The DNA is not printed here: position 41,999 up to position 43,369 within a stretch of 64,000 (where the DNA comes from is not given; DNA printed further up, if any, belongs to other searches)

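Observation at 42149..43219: WhiA paralog in accessory context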

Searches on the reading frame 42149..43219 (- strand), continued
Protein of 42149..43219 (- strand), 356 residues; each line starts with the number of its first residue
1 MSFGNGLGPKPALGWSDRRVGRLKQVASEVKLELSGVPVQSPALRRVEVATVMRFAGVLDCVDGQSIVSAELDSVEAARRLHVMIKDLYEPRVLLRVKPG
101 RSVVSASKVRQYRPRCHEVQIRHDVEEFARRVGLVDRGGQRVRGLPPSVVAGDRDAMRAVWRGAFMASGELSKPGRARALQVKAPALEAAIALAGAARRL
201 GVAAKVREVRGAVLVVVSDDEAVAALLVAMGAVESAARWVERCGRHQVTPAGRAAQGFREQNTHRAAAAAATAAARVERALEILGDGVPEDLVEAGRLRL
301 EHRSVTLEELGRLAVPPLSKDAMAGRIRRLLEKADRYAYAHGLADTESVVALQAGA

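Call 22: get_annotated_region(hit=H27, flank=8000)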
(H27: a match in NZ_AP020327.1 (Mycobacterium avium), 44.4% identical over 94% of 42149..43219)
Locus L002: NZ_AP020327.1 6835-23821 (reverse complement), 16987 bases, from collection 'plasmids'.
description: Mycobacterium avium subsp. hominissuis strain JP-H-1 plasmid p1-JPH1
organism: Mycobacterium avium (NCBI taxid 439334)
taxonomy: Bacteria; Actinomycetota; Actinomycetes; Mycobacteriales; Mycobacteriaceae; Mycobacterium; Mycobacterium avium
host: -; source: -; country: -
typing (MOB-suite, as given by PLSDB): non-mobilizable
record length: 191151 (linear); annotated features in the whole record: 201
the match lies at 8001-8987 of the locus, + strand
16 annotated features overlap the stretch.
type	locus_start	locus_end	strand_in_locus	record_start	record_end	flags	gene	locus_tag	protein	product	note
CDS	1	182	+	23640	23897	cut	-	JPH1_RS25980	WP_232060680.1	hypothetical protein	-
CDS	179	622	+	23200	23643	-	-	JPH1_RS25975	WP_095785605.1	DUF4262 domain-containing protein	-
CDS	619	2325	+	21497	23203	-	-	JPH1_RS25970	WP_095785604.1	ribonuclease H-like domain-containing protein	-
CDS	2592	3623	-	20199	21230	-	-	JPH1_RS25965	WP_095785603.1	hypothetical protein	-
CDS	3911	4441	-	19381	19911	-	-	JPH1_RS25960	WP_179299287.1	hypothetical protein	-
CDS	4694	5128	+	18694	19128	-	-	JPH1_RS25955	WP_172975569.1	DUF3846 domain-containing protein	-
CDS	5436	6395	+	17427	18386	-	-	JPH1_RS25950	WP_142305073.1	hypothetical protein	-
CDS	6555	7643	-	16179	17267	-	-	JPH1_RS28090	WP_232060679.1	C40 family peptidase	GO:0006508 - proteolysis [Evidence IEA]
CDS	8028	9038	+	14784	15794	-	whiA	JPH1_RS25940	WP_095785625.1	DNA-binding protein WhiA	GO:0043937 - regulation of sporulation [Evidence IEA]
CDS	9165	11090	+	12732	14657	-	-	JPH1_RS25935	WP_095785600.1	hypothetical protein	-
CDS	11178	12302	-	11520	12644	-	-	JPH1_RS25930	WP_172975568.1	FHA domain-containing protein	-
CDS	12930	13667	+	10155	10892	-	-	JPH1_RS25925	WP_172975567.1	sensor domain-containing protein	-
CDS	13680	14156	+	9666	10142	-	-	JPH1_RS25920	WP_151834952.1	hypothetical protein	-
CDS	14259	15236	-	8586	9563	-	-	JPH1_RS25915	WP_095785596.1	Gfo/Idh/MocA family oxidoreductase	-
CDS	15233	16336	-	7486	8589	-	-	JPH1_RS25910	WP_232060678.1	Gfo/Idh/MocA family oxidoreductase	-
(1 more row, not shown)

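Call 23: get_annotated_region(hit=H28, flank=8000)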
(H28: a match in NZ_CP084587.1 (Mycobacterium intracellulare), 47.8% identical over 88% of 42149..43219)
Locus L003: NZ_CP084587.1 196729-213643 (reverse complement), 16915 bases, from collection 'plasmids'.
description: Mycobacterium intracellulare subsp. chimaera strain 852 plasmid unnamed1, complete sequence
organism: Mycobacterium intracellulare (NCBI taxid 222805)
taxonomy: Bacteria; Actinomycetota; Actinomycetes; Mycobacteriales; Mycobacteriaceae; Mycobacterium; Mycobacterium intracellulare
host: -; source: water; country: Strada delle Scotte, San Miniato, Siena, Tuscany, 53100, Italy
typing (MOB-suite, as given by PLSDB): mobilizable; relaxase MOBP
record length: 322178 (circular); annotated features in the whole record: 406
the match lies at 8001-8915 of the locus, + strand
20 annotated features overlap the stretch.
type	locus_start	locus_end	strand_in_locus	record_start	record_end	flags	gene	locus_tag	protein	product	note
CDS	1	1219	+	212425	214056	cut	-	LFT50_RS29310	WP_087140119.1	long-chain fatty acid--CoA ligase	-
CDS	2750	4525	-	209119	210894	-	-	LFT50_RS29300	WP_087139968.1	acyl-CoA dehydrogenase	-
CDS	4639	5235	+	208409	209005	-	-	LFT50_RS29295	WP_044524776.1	TetR/AcrR family transcriptional regulator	-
CDS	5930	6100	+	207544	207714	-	-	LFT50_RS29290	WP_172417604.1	hypothetical protein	-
CDS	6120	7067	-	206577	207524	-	-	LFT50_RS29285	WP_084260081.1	MPT63 family protein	-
CDS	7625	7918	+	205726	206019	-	-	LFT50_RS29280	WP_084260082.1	hypothetical protein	-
CDS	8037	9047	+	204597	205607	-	whiA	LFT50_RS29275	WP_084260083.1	DNA-binding protein WhiA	GO:0043937 - regulation of sporulation [Evidence IEA]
CDS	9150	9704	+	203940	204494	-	-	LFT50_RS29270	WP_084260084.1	hypothetical protein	-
CDS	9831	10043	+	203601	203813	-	-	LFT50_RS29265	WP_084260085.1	hypothetical protein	-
CDS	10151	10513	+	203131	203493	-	-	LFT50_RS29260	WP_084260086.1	hypothetical protein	-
CDS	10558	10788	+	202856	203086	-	-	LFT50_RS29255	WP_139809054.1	hypothetical protein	-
CDS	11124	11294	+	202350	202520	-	-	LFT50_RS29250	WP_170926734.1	hypothetical protein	-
CDS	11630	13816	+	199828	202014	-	-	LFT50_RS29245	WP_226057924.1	hypothetical protein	-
CDS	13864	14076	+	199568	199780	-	-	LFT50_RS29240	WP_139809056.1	hypothetical protein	-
CDS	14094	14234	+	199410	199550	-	-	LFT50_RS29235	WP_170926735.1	hypothetical protein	-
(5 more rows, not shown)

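Call 24: get_annotated_region(hit=H30, flank=8000)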
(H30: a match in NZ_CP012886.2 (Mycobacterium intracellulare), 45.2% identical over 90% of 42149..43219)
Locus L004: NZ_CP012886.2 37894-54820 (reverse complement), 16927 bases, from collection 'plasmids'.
description: Mycobacterium intracellulare subsp. chimaera strain AH16 plasmid unnamed1, complete sequence
organism: Mycobacterium intracellulare (NCBI taxid 222805)
taxonomy: Bacteria; Actinomycetota; Actinomycetes; Mycobacteriales; Mycobacteriaceae; Mycobacterium; Mycobacterium intracellulare
host: -; source: sputum; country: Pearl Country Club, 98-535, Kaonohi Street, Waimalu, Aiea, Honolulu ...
typing (MOB-suite, as given by PLSDB): mobilizable; relaxase MOBP
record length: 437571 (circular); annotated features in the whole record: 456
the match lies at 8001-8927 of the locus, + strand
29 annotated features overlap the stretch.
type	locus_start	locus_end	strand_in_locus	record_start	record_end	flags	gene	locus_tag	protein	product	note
CDS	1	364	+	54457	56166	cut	-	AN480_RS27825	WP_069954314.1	DEAD/DEAH box helicase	-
CDS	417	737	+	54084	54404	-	-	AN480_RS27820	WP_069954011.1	hypothetical protein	-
CDS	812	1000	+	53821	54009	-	-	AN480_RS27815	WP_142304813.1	hypothetical protein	-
CDS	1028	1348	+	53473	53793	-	-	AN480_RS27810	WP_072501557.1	helix-turn-helix domain-containing protein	-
CDS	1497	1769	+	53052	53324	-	-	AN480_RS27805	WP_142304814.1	hypothetical protein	-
CDS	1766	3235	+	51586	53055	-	-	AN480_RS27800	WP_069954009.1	ATP-binding protein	-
CDS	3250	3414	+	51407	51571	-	-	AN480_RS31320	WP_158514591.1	hypothetical protein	-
CDS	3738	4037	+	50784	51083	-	-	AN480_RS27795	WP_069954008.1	hypothetical protein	-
CDS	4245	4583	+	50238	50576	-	-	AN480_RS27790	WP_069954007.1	hypothetical protein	-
CDS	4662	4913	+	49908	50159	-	-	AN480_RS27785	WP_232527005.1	hypothetical protein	-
CDS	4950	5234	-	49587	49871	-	-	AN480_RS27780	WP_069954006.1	hypothetical protein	-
CDS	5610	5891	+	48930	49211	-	-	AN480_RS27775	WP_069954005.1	alpha/beta fold hydrolase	-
CDS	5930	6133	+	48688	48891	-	-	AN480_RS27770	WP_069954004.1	hypothetical protein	-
CDS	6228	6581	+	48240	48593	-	-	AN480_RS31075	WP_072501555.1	hypothetical protein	-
CDS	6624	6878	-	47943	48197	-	-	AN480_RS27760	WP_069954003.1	hypothetical protein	-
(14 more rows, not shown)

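Call 25: get_annotated_region(hit=H32, flank=6000)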
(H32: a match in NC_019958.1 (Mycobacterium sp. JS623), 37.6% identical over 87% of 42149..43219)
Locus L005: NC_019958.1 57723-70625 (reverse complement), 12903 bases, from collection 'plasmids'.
description: Mycobacterium sp. JS623 plasmid pMYCSM02, complete sequence
organism: Mycobacterium sp. JS623 (NCBI taxid 212767)
taxonomy: Bacteria; Actinomycetota; Actinomycetes; Mycobacteriales; Mycobacteriaceae; Mycobacterium; Mycobacterium sp. JS623
host: -; source: -; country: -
typing (MOB-suite, as given by PLSDB): non-mobilizable; replicon rep_cluster_248
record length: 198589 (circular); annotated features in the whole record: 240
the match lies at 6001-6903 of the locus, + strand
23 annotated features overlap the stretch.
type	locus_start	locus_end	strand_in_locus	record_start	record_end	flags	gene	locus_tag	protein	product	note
CDS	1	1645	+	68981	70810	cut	-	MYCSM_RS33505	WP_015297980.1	TNT domain-containing protein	-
CDS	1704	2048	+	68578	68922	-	-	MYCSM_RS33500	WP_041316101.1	hypothetical protein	-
CDS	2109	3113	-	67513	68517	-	-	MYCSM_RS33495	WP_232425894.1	RNA ligase family protein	-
CDS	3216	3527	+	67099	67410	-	-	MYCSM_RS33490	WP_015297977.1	PE domain-containing protein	-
CDS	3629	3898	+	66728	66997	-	-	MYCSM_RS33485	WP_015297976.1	hypothetical protein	-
CDS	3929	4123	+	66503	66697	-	-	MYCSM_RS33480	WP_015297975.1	hypothetical protein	-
CDS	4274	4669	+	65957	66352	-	-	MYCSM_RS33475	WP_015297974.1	hypothetical protein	-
CDS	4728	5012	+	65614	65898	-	-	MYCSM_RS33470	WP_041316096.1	hypothetical protein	-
CDS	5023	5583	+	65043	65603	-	-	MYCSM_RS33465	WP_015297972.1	hypothetical protein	-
CDS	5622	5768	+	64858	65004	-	-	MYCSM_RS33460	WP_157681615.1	hypothetical protein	-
CDS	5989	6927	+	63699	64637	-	whiA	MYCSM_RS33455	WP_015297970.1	DNA-binding protein WhiA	GO:0043937 - regulation of sporulation [Evidence IEA]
CDS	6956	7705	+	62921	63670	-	-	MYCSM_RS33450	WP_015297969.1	site-specific DNA-methyltransferase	GO:0009307 - DNA restriction-modification system [Evidence IEA]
CDS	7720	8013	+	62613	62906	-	-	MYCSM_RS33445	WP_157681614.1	hypothetical protein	-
CDS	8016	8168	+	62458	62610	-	-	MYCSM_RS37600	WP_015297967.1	hypothetical protein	-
CDS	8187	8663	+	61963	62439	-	-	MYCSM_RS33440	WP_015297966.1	hypothetical protein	-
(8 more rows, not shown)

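Call 26: get_annotated_region(hit=H25, flank=5000)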
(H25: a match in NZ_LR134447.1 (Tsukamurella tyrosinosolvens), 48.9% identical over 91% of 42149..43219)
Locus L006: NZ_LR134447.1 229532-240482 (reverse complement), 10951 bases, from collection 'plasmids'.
description: Tsukamurella tyrosinosolvens strain NCTC13231 plasmid 5, complete sequence
organism: Tsukamurella tyrosinosolvens (NCBI taxid 57704)
taxonomy: Bacteria; Actinomycetota; Actinomycetes; Mycobacteriales; Tsukamurellaceae; Tsukamurella; Tsukamurella tyrosinosolvens
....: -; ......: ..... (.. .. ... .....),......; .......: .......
typing (MOB-suite, as given by PLSDB): non-mobilizable
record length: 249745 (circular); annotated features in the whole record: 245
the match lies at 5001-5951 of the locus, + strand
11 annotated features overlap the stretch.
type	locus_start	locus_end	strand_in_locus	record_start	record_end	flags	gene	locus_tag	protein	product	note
CDS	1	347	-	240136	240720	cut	-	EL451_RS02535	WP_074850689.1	hypothetical protein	-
CDS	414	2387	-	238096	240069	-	ggt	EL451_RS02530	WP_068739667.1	gamma-glutamyltransferase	GO:0006750 - glutathione biosynthetic process [Evidence IEA]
CDS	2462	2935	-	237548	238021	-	-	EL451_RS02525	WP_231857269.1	M15 family metallopeptidase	-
CDS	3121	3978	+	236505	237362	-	rapZ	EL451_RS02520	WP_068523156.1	RNase adapter RapZ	-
CDS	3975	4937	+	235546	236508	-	yvcK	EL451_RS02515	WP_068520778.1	uridine diphosphate-N-acetylglucosamine-binding protein YvcK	-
CDS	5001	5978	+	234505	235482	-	whiA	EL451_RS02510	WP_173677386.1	DNA-binding protein WhiA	GO:0043937 - regulation of sporulation [Evidence IEA]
CDS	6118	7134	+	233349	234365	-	gap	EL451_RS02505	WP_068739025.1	type I glyceraldehyde-3-phosphate dehydrogenase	GO:0006094 - gluconeogenesis [Evidence IEA]; GO:0019682 - glyceraldehyde-3-phosphate metabolic process [Evidence IEA]; ...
CDS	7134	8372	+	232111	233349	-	-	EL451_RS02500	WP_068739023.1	phosphoglycerate kinase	GO:0006096 - glycolytic process [Evidence IEA]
CDS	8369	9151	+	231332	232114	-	tpiA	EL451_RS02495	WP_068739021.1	triose-phosphate isomerase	GO:0006096 - glycolytic process [Evidence IEA]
CDS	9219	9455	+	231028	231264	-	secG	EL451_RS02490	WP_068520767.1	preprotein translocase subunit SecG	GO:0043952 - protein transport by the Sec complex [Evidence IEA]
CDS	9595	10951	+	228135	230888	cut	ppc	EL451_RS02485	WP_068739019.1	phosphoenolpyruvate carboxylase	GO:0015977 - carbon fixation [Evidence IEA]; GO:0006099 - tricarboxylic acid cycle [Evidence IEA]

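Call 27: get_annotated_region(hit=H33, flank=5000)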
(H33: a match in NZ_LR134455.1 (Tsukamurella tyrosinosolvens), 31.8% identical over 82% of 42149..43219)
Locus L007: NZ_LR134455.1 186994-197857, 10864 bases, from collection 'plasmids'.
description: Tsukamurella tyrosinosolvens strain NCTC13231 plasmid 13, complete sequence
organism: Tsukamurella tyrosinosolvens (NCBI taxid 57704)
taxonomy: Bacteria; Actinomycetota; Actinomycetes; Mycobacteriales; Tsukamurellaceae; Tsukamurella; Tsukamurella tyrosinosolvens
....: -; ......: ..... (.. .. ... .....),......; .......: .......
typing (MOB-suite, as given by PLSDB): non-mobilizable
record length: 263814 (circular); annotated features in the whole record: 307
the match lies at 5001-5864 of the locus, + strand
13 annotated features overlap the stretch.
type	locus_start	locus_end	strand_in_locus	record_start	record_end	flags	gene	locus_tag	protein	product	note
CDS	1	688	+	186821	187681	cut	-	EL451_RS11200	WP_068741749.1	hypothetical protein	-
CDS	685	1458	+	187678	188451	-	-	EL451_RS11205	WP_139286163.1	hypothetical protein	-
CDS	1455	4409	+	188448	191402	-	-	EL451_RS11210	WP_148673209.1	DEAD/DEAH box helicase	-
CDS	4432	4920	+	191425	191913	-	-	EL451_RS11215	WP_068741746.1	hypothetical protein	-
CDS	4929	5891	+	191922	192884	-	whiA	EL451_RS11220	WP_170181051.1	DNA-binding protein WhiA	GO:0043937 - regulation of sporulation [Evidence IEA]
CDS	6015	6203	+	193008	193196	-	-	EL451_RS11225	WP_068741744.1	hypothetical protein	-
CDS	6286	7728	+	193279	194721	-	-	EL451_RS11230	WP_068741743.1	hypothetical protein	-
CDS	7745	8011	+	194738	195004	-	-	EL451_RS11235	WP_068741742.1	hypothetical protein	-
CDS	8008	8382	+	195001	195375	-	-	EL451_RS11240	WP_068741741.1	hypothetical protein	-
CDS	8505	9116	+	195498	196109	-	-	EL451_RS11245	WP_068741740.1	hypothetical protein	-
CDS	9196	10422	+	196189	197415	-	-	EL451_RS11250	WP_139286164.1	hypothetical protein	-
CDS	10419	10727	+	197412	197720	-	-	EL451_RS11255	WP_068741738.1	hypothetical protein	-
CDS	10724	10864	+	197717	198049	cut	-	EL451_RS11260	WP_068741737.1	hypothetical protein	-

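Call 28: search_solved_structures(query=window:42149-43144:-, show_alignments=2, max_evalue=0.01)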
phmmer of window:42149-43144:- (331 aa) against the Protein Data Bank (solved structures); distinct sequences matched with E-value up to 0.01: 3.
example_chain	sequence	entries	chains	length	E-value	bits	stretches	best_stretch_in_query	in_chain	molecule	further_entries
8dy9_I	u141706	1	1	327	9.2e-75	254.9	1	2-324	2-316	Probable cell division protein WhiA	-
8dy7_I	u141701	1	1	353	1.2e-74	254.5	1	2-324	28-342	Probable cell division protein WhiA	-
3hyi_A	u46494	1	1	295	2.4e-06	30.3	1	135-313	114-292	Protein DUF199/WhiA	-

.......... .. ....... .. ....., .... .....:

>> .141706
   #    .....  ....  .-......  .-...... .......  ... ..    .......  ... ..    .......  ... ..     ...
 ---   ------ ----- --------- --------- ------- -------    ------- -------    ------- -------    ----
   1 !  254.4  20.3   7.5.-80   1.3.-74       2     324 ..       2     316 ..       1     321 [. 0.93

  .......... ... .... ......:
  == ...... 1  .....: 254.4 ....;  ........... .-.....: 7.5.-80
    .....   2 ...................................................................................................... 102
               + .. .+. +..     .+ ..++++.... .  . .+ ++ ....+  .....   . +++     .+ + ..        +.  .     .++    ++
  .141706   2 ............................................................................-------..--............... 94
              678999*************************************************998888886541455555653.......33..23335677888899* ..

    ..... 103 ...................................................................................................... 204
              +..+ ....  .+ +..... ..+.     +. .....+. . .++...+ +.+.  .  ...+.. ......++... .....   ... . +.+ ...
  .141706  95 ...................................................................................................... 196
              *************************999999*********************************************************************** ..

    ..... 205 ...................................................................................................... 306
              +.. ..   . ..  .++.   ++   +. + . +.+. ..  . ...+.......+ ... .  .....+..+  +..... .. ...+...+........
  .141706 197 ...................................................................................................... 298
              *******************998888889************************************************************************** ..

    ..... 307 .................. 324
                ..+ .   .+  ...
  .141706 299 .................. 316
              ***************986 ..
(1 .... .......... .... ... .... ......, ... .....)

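Call 44: get_annotated_region(hit=H36, flank=1500)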
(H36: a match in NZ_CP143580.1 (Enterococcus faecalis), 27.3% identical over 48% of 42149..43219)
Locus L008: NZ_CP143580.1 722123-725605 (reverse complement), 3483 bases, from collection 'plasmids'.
description: Enterococcus faecalis strain IDRL-9065 plasmid unnamed1, complete sequence
organism: Enterococcus faecalis (NCBI taxid 1351)
taxonomy: Bacteria; Bacillota; Bacilli; Lactobacillales; Enterococcaceae; Enterococcus; Enterococcus faecalis
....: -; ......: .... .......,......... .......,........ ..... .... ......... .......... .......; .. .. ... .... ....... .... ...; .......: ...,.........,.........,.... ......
typing (MOB-suite, as given by PLSDB): conjugative; relaxase MOBP; mating-pair formation MPF_T
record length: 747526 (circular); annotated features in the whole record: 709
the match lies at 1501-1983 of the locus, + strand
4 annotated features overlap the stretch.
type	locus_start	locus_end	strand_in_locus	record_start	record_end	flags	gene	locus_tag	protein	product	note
CDS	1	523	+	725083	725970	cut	rapZ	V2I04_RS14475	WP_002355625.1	RNase adapter RapZ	-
CDS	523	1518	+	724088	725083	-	-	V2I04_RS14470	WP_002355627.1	YvcK family protein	-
CDS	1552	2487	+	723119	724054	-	whiA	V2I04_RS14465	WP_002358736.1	DNA-binding protein WhiA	GO:0043937 - regulation of sporulation [Evidence IEA]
CDS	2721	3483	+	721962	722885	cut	-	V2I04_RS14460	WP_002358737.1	PEP phosphonomutase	-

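Call 45: get_annotated_region(hit=H21, flank=12000)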
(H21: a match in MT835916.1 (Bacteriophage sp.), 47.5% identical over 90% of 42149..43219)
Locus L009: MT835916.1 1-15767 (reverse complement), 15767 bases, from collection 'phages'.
description: UNVERIFIED: Bacteriophage sp. clone scaffold_947 genomic sequence.
organism: Bacteriophage sp. (NCBI taxid 38018)
taxonomy: Viruses
host: -; source: human fecal samples; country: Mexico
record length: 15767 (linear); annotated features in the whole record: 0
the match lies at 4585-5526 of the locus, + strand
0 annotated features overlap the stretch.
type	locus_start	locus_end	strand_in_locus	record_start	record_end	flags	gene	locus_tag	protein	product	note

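Call 50: find_encoding_contigs(protein=P0008, flank=10000, max_places=2)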
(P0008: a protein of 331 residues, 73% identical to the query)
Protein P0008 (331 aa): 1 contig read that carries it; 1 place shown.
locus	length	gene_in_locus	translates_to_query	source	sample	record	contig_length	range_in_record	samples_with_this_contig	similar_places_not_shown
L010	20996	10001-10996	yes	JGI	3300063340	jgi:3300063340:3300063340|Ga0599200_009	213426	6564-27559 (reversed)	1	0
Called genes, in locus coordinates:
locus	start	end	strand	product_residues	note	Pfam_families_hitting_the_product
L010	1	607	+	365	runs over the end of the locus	PF01381:HTH_3 (faint), PF13560:HTH_31 (weak), PF06114:Peptidase_M78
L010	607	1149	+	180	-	PF11848:DUF3368 (weak)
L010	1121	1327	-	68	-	-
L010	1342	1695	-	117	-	-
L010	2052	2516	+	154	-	-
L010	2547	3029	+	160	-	-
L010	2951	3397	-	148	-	-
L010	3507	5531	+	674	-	-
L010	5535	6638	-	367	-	-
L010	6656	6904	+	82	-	PF02604:PhdYeFM_antitox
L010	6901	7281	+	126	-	PF01850:PIN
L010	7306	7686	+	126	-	-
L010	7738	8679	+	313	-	-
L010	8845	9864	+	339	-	-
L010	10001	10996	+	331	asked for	PF10298:WhiA_N, PF14527:LAGLIDADG_WhiA, PF02650:HTH_WhiA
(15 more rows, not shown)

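Call 51: find_encoding_contigs(protein=P0012, flank=10000, max_places=2)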
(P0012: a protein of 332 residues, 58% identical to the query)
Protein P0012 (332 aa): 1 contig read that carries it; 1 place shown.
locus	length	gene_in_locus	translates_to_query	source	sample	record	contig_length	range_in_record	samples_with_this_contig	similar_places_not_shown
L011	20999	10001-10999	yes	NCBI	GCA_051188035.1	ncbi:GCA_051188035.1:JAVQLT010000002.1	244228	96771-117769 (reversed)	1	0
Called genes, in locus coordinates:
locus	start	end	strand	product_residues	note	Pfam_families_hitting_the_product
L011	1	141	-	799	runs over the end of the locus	-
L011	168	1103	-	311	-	-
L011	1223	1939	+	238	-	-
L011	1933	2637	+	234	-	PF08808:RES (weak)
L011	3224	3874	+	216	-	-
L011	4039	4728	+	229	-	-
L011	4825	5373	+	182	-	PF08808:RES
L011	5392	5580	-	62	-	-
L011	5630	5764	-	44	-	-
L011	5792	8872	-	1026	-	PF01580:FtsK_SpoIIIE, PF13401:AAA_22 (faint), PF01580:FtsK_SpoIIIE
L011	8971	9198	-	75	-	-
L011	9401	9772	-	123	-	-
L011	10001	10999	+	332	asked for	PF10298:WhiA_N, PF14527:LAGLIDADG_WhiA, PF02650:HTH_WhiA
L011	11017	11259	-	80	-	-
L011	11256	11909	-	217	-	-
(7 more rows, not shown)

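Call 52: find_encoding_contigs(protein=P0003, flank=10000, max_places=2)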
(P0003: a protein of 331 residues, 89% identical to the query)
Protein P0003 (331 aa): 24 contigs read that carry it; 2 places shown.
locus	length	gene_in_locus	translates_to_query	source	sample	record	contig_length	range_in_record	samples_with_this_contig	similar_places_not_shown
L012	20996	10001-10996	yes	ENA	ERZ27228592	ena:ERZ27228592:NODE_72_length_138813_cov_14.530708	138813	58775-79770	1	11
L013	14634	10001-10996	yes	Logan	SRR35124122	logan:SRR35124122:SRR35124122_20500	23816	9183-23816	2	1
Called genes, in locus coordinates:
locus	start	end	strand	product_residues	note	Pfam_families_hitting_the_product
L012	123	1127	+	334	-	-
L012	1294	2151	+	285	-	PF10935:DUF2637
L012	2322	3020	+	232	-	PF07510:GmrSD_C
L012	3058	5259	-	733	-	-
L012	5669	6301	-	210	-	-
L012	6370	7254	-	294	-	-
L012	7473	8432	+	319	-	-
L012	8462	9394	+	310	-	PF12146:Hydrolase_4, PF00561:Abhydrolase_1, PF12697:Abhydrolase_6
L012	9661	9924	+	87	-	-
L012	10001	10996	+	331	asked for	PF10298:WhiA_N, PF14527:LAGLIDADG_WhiA, PF02650:HTH_WhiA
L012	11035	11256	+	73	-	-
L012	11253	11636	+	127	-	PF01850:PIN (weak)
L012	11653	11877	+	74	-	-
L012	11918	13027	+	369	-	-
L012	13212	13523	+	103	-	-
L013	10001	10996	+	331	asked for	PF10298:WhiA_N, PF14527:LAGLIDADG_WhiA, PF02650:HTH_WhiA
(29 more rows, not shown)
